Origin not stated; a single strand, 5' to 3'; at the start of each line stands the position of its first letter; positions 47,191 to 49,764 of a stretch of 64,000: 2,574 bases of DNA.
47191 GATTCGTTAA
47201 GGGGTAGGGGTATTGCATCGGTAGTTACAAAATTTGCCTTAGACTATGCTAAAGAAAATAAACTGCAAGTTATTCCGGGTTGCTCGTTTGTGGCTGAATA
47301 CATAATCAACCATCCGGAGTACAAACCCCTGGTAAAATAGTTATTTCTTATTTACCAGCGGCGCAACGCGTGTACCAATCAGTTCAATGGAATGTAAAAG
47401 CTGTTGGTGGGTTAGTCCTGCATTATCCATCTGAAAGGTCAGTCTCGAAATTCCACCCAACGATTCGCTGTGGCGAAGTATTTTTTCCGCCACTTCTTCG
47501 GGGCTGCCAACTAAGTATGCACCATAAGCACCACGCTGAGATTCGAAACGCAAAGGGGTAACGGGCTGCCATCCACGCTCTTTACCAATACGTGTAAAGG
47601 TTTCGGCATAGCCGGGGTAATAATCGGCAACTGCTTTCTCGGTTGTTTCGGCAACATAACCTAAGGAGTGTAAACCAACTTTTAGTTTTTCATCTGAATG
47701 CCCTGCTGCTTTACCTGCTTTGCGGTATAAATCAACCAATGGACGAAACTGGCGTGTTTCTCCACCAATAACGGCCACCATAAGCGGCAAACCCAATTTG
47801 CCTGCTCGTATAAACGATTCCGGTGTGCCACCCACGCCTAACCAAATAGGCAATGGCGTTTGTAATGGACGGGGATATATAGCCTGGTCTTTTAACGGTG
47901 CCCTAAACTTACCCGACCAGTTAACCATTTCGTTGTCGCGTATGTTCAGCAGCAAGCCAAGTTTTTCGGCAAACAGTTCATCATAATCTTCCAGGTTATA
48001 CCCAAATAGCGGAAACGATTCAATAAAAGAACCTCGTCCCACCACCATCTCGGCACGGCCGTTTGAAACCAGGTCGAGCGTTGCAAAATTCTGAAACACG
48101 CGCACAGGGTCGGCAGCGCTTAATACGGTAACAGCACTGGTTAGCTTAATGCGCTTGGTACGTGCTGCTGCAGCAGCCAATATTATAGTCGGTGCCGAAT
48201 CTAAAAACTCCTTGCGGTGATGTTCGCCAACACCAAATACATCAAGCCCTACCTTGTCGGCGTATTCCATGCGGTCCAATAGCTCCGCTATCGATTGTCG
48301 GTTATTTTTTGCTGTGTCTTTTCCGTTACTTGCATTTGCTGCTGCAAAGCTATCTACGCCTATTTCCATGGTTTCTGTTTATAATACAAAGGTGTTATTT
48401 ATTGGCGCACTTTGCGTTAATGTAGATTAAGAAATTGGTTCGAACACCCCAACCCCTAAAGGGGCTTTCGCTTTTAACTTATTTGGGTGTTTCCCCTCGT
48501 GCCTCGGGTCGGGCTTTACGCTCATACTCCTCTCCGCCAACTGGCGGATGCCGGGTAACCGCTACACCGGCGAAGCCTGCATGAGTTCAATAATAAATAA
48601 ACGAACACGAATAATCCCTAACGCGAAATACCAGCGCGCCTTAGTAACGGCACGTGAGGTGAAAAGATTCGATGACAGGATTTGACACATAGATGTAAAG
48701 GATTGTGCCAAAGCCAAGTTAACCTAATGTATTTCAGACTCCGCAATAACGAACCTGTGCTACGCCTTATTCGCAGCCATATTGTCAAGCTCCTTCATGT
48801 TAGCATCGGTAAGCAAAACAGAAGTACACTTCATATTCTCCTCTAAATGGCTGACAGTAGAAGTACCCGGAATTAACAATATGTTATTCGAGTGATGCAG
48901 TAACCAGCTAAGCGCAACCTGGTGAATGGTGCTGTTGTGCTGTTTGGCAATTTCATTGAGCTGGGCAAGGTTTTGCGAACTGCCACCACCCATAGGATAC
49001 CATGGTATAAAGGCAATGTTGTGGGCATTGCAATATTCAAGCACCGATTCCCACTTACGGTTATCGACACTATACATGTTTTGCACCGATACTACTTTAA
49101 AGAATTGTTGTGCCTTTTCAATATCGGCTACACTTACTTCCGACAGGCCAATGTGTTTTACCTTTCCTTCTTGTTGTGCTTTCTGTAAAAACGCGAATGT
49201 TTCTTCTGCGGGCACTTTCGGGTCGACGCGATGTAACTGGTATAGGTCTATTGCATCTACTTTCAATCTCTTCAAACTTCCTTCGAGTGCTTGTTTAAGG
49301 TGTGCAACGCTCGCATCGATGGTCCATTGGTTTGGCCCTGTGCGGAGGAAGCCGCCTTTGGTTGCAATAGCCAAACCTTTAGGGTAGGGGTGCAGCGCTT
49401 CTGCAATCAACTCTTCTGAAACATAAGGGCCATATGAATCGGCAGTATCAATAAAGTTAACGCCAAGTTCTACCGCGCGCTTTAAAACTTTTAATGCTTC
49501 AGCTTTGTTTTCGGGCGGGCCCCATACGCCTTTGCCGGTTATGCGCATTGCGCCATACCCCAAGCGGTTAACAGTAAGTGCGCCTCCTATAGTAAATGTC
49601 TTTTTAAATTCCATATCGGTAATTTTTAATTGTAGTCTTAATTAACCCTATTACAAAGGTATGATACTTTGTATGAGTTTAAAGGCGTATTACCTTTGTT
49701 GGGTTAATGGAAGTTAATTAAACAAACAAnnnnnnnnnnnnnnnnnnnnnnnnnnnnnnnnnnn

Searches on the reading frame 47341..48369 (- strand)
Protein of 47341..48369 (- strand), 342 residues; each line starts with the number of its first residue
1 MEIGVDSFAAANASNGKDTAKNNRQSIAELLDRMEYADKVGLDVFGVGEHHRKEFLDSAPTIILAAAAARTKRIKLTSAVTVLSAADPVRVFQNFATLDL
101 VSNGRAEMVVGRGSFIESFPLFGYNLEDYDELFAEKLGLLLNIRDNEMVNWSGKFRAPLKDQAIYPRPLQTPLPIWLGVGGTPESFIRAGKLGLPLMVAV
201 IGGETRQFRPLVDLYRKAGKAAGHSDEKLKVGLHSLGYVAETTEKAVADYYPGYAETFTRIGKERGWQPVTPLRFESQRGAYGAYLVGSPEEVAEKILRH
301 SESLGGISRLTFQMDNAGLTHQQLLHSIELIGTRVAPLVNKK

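Call 33: search_protein_families(library=pfam, proteins=[window:47341-48369:-], max_evalue=0.001)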
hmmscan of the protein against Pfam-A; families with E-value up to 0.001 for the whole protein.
window:47341-48369:- (342 aa): 1 family
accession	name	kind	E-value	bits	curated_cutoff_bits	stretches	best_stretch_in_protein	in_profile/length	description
PF00296.26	Bac_luciferase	-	1e-56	193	27.9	1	18-304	16-310/314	Luciferase-like monooxygenase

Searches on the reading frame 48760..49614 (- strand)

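Call 33: search_protein_families(library=pfam, proteins=[window:48760-49614:-], max_evalue=0.001)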
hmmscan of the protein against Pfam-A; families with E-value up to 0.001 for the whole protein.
window:48760-49614:- (284 aa): 1 family
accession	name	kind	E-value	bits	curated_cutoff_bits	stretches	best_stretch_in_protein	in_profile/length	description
PF00248.27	Aldo_ket_red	-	5.7e-71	239.4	24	1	17-279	1-289/291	Aldo/keto reductase family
